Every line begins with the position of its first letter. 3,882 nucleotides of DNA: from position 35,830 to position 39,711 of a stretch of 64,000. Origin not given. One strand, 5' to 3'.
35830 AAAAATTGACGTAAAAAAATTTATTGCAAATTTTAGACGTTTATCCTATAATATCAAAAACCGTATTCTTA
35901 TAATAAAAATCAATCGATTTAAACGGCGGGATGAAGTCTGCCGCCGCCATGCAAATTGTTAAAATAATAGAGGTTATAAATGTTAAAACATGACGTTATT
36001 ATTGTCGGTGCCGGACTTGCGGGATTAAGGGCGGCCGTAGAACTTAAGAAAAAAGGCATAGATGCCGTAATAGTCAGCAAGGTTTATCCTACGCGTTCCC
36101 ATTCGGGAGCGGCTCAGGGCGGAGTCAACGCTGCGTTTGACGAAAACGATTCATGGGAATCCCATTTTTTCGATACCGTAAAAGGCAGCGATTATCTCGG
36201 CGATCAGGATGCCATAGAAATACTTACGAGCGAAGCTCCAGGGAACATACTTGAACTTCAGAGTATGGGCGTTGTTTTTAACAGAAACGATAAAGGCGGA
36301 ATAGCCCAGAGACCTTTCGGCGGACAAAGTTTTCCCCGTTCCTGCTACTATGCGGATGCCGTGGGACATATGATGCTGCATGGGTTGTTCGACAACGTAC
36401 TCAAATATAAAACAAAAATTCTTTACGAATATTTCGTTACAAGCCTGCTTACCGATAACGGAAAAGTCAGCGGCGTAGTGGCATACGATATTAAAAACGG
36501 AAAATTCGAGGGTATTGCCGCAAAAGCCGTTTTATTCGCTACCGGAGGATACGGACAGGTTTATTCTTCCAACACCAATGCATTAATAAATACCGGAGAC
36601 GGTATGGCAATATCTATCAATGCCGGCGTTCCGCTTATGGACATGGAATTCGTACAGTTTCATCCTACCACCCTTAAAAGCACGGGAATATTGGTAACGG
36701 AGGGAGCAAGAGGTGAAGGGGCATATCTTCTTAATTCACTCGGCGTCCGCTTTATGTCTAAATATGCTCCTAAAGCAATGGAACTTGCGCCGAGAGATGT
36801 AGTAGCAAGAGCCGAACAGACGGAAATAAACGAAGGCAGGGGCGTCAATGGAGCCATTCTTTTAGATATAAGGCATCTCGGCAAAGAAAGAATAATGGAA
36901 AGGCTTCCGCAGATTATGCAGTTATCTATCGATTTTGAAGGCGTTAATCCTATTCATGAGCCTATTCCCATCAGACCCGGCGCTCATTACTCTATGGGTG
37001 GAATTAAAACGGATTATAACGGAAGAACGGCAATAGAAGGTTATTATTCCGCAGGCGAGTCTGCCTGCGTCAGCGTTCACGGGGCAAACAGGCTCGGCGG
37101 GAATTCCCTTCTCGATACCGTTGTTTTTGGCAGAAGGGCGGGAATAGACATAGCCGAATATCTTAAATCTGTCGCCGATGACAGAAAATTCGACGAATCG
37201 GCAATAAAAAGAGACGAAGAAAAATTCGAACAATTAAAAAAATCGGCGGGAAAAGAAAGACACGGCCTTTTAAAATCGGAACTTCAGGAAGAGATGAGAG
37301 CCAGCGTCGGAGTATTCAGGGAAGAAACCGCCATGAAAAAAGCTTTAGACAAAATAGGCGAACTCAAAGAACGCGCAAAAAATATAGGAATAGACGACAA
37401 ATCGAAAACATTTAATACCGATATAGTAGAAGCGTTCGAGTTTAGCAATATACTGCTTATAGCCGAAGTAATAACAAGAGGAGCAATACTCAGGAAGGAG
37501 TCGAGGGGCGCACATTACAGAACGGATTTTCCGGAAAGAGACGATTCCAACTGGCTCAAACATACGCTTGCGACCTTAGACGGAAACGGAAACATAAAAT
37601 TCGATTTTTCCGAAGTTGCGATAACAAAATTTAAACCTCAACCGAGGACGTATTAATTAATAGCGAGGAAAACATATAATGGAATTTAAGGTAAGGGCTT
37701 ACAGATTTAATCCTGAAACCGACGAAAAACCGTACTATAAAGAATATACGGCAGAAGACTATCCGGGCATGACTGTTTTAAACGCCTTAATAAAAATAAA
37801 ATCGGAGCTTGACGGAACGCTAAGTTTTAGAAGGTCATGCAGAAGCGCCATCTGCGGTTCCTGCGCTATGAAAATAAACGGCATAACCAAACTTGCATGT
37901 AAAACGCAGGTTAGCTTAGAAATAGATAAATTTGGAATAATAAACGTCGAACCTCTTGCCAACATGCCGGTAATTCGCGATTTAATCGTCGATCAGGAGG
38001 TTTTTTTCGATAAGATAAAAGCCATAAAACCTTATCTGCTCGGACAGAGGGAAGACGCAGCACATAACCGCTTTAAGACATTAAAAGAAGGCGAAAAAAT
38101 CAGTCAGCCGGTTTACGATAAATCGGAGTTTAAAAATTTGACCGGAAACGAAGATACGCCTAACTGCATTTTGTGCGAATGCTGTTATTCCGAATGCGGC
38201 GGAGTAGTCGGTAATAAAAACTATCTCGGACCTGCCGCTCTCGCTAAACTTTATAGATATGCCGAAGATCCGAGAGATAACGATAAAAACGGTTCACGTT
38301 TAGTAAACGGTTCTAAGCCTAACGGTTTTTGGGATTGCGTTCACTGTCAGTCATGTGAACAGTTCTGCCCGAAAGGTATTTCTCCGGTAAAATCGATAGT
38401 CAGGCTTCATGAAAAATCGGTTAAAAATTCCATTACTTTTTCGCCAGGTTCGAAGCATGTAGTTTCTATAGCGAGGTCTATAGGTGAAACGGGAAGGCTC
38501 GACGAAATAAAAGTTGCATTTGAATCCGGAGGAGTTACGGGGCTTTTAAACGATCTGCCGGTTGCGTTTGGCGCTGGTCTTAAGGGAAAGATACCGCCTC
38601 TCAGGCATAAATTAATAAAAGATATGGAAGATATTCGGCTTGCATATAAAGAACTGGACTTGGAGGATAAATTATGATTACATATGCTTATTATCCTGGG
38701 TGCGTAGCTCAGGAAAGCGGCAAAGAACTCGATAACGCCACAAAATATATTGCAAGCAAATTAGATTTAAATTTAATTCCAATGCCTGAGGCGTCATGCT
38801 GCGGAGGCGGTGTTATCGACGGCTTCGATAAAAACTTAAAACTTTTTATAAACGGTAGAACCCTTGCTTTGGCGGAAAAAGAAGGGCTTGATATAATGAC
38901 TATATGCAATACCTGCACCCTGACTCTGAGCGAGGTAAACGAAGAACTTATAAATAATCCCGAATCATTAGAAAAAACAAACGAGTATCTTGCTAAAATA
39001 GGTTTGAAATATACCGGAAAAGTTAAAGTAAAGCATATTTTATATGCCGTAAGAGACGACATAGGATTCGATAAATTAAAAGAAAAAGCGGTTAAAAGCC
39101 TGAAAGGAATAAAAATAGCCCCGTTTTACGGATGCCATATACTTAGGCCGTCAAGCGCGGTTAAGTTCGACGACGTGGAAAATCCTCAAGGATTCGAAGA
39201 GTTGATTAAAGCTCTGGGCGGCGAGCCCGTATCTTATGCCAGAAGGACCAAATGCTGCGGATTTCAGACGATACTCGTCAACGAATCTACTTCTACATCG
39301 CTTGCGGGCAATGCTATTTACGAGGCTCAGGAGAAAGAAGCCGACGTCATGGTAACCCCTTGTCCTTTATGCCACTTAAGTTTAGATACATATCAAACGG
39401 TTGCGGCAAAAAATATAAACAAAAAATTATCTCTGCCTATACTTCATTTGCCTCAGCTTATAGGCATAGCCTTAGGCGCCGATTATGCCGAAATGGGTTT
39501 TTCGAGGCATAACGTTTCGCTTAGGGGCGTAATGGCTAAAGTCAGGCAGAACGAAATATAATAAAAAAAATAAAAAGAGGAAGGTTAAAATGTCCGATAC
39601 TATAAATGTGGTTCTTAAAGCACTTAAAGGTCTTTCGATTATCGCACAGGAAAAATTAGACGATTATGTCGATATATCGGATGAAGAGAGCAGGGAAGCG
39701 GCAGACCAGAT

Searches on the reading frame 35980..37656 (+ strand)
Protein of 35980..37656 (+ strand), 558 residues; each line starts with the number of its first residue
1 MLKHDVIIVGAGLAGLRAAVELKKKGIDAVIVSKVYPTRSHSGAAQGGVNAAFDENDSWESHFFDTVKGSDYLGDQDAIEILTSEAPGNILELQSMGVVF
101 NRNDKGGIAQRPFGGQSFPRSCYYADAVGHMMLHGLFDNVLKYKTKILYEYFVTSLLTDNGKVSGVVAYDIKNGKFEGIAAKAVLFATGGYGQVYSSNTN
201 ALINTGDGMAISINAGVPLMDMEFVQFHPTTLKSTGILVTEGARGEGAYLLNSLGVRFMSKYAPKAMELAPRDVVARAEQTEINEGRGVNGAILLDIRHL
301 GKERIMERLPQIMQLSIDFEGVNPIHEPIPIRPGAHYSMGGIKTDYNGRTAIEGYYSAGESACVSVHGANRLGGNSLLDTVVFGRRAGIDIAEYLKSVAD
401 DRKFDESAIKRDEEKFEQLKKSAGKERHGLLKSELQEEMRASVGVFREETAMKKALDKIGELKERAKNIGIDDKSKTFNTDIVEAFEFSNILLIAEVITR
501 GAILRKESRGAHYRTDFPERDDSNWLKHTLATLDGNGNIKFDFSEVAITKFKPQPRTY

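Call 87: search_protein_families(library=pfam, proteins=[window:35980-37656:+], max_evalue=0.00001)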
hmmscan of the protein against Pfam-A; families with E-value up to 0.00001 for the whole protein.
window:35980-37656:+ (558 aa): 5 families
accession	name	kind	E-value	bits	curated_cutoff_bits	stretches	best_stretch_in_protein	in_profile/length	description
PF00890.30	FAD_binding_2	-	3.4e-109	366.2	20.4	1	5-377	1-414/414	FAD binding domain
PF02910.25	Succ_DH_flav_C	-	4.3e-44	150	20.8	1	433-558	2-130/130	Fumarate reductase flavoprotein C-term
PF01266.30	DAO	-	3.8e-09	37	27.9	1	5-193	1-207/353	FAD dependent oxidoreductase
PF01494.25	FAD_binding_3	-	1.1e-06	28.6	22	1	4-42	2-40/349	FAD binding domain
PF07992.20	Pyr_redox_2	-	2.3e-06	27.7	26.1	0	4-190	1-109/291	Pyridine nucleotide-disulphide oxidoreductase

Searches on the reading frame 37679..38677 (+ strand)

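Call 87: search_protein_families(library=pfam, proteins=[window:37679-38677:+], max_evalue=0.00001)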
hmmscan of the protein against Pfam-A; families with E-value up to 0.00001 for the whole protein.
window:37679-38677:+ (332 aa): 3 families
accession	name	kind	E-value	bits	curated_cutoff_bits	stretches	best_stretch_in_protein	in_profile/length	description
PF13085.11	Fer2_3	-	1.1e-34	119.2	27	1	5-110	2-106/107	2Fe-2S iron-sulfur cluster binding domain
PF13183.11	Fer4_8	-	1.2e-09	39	27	1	162-234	4-68/68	4Fe-4S dicluster domain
PF13534.11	Fer4_17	-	4.1e-06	27.7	22.2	1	162-235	1-61/61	4Fe-4S dicluster domain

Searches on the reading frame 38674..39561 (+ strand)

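Call 87: search_protein_families(library=pfam, proteins=[window:38674-39561:+], max_evalue=0.00001)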
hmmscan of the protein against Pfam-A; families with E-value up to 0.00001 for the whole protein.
window:38674-39561:+ (295 aa): 1 family
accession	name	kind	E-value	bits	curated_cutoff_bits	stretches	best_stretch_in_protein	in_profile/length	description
PF02754.22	CCG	-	1.8e-28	98.9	20.6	2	149-238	2-85/85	Cysteine-rich domain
